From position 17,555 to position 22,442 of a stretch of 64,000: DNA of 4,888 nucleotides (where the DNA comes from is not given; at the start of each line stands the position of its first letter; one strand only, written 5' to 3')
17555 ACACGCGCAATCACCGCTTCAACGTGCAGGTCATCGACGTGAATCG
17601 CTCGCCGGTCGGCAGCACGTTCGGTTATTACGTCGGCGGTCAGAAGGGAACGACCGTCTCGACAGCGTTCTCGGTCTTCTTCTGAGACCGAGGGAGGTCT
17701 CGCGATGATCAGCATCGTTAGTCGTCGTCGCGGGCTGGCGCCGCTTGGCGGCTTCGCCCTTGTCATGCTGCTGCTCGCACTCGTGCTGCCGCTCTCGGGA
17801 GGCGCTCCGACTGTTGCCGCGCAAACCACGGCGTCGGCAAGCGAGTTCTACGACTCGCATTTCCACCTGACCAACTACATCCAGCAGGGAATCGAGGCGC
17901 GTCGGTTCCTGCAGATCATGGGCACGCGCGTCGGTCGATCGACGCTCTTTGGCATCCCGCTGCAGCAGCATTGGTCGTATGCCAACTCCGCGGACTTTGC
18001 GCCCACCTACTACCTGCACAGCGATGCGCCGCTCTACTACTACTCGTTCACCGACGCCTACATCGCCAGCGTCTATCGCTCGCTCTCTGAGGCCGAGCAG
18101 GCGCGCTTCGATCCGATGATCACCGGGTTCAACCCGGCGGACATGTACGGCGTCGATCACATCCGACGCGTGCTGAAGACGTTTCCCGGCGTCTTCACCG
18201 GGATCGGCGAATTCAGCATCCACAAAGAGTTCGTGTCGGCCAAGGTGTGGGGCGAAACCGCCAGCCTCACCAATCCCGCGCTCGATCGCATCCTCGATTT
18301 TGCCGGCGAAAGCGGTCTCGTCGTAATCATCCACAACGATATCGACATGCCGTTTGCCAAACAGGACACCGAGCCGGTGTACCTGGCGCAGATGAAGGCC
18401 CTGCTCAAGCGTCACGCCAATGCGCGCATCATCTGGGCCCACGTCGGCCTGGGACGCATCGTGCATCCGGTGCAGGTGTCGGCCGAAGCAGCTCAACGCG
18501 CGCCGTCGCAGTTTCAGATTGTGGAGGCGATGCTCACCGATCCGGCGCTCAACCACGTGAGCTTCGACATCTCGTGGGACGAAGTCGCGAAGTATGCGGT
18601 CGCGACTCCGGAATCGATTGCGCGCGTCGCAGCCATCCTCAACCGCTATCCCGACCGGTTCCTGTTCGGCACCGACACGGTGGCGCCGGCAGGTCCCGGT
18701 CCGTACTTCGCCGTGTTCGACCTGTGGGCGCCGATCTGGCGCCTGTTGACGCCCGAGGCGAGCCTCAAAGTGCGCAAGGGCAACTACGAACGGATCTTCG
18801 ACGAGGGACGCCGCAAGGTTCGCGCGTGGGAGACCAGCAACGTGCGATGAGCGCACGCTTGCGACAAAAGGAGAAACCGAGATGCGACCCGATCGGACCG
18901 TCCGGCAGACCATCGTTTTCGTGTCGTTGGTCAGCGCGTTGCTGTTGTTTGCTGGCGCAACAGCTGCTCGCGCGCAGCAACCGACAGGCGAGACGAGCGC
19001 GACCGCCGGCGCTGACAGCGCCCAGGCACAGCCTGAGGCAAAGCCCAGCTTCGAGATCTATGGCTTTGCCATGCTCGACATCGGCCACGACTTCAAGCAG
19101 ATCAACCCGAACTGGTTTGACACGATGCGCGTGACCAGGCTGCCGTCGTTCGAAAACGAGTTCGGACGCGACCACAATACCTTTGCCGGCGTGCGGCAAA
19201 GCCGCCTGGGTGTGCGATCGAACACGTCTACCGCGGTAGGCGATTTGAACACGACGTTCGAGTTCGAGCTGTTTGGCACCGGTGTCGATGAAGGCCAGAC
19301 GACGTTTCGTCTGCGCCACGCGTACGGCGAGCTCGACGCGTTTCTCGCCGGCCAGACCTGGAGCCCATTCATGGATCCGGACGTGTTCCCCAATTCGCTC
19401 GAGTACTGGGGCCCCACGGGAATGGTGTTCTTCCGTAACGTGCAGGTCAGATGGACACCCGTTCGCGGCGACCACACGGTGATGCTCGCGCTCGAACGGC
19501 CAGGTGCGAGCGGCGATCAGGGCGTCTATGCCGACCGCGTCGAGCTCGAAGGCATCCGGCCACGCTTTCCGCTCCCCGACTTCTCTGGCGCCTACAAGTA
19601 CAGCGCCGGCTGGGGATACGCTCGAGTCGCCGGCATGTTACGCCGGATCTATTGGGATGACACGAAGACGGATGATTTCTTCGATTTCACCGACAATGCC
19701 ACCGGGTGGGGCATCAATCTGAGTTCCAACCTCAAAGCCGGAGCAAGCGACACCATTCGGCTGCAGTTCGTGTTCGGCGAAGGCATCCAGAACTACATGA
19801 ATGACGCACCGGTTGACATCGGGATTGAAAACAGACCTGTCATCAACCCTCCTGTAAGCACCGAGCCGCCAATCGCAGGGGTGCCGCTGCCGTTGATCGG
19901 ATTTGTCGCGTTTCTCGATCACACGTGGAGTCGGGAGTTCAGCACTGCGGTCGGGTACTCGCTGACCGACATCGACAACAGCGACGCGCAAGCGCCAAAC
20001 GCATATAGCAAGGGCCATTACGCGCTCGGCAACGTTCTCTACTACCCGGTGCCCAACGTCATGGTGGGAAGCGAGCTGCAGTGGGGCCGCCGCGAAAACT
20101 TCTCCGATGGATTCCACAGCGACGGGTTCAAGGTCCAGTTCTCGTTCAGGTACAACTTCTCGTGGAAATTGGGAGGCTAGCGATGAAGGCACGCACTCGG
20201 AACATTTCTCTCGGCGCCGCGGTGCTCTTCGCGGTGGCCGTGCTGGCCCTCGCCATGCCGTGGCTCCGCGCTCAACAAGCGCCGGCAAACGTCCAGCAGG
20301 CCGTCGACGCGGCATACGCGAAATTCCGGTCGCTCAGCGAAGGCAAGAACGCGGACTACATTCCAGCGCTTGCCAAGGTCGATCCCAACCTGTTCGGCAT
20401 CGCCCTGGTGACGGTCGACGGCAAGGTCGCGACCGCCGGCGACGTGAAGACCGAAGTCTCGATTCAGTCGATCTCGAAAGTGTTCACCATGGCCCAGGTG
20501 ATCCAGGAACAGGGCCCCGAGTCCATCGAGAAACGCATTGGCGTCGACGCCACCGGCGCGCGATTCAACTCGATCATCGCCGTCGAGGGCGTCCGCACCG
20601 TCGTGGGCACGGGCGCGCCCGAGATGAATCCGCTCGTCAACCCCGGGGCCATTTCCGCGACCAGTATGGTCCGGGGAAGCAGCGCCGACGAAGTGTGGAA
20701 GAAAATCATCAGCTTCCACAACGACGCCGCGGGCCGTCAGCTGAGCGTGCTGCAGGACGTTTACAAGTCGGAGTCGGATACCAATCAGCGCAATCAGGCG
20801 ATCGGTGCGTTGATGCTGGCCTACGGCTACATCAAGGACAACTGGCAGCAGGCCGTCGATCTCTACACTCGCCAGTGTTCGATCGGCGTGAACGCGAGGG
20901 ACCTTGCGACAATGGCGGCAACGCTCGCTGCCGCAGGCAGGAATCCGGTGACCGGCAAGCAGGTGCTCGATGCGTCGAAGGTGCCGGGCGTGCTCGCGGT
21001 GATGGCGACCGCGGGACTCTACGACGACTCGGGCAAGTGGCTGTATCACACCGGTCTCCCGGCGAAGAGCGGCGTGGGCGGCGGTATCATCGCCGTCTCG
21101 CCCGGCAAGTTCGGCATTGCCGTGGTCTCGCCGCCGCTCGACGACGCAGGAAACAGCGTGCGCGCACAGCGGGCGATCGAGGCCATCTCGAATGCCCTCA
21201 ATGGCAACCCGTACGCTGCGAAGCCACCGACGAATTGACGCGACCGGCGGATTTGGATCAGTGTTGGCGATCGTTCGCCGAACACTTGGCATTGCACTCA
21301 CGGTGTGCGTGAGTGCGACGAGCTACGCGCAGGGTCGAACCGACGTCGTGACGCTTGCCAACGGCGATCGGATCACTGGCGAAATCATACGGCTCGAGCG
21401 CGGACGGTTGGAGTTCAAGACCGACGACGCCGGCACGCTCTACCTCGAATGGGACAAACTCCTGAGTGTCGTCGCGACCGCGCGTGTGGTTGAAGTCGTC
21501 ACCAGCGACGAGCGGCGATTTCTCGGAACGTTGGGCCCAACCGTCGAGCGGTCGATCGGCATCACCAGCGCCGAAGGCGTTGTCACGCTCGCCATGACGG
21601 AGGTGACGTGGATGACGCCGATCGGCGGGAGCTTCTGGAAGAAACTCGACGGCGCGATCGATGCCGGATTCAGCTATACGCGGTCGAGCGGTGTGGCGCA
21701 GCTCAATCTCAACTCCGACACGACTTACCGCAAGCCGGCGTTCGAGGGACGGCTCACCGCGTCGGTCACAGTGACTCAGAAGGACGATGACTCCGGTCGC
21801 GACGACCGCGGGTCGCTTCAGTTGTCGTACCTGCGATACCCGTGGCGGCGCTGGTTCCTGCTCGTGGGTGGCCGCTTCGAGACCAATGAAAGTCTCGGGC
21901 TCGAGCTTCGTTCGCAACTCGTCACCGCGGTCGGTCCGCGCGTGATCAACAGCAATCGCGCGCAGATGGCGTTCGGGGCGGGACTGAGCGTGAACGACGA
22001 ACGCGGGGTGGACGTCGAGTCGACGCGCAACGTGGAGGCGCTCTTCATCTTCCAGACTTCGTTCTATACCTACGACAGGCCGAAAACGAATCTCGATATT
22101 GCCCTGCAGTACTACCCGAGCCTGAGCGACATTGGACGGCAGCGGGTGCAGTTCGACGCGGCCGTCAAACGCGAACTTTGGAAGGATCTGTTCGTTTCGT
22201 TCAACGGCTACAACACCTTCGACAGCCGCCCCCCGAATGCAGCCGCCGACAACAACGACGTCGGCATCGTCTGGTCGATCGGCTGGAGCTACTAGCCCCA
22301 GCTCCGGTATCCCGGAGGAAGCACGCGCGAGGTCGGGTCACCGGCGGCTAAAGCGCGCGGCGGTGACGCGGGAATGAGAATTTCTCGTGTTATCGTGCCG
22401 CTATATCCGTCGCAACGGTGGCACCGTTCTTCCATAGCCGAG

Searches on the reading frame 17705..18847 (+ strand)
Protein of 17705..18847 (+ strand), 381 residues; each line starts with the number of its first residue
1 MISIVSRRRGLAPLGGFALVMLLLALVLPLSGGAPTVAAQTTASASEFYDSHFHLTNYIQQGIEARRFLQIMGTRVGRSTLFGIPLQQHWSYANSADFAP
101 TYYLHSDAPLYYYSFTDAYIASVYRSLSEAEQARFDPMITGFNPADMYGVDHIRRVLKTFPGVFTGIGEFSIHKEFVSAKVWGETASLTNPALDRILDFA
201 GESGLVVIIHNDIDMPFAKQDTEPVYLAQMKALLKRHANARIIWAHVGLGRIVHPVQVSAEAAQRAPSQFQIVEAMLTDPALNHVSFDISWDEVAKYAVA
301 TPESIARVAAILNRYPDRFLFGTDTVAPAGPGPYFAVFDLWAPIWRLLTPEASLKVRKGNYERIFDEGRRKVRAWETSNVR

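Call 64: search_protein_families(library=pfam, proteins=[window:17705-18847:+], max_evalue=0.001)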
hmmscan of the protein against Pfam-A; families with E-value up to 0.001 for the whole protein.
window:17705-18847:+ (381 aa): 1 family
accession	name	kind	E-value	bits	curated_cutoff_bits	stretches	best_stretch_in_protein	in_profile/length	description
PF04909.20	Amidohydro_2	-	3.3e-11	43.9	26.4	1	125-365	67-287/289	Amidohydrolase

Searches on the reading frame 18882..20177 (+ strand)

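Call 64: search_protein_families(library=pfam, proteins=[window:18882-20177:+], max_evalue=0.001)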
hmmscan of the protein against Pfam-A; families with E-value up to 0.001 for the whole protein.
window:18882-20177:+ (432 aa): 2 families
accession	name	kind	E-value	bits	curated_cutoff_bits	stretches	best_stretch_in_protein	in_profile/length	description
PF19577.5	DcaP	-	4.8e-19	69.1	27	1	102-304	111-298/410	DcaP outer membrane protein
PF02530.20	Porin_2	-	0.00035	20.5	22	1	105-407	69-334/357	Porin subfamily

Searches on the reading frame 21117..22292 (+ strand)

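Call 64: search_protein_families(library=pfam, proteins=[window:21117-22292:+], max_evalue=0.001)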
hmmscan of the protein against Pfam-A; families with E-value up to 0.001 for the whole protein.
window:21117-22292:+ (392 aa): 1 family
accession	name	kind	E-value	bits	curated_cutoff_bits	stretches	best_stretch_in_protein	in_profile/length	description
PF04338.18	DUF481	-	6.6e-10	39.8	21.1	1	194-382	15-200/210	Protein of unknown function, DUF481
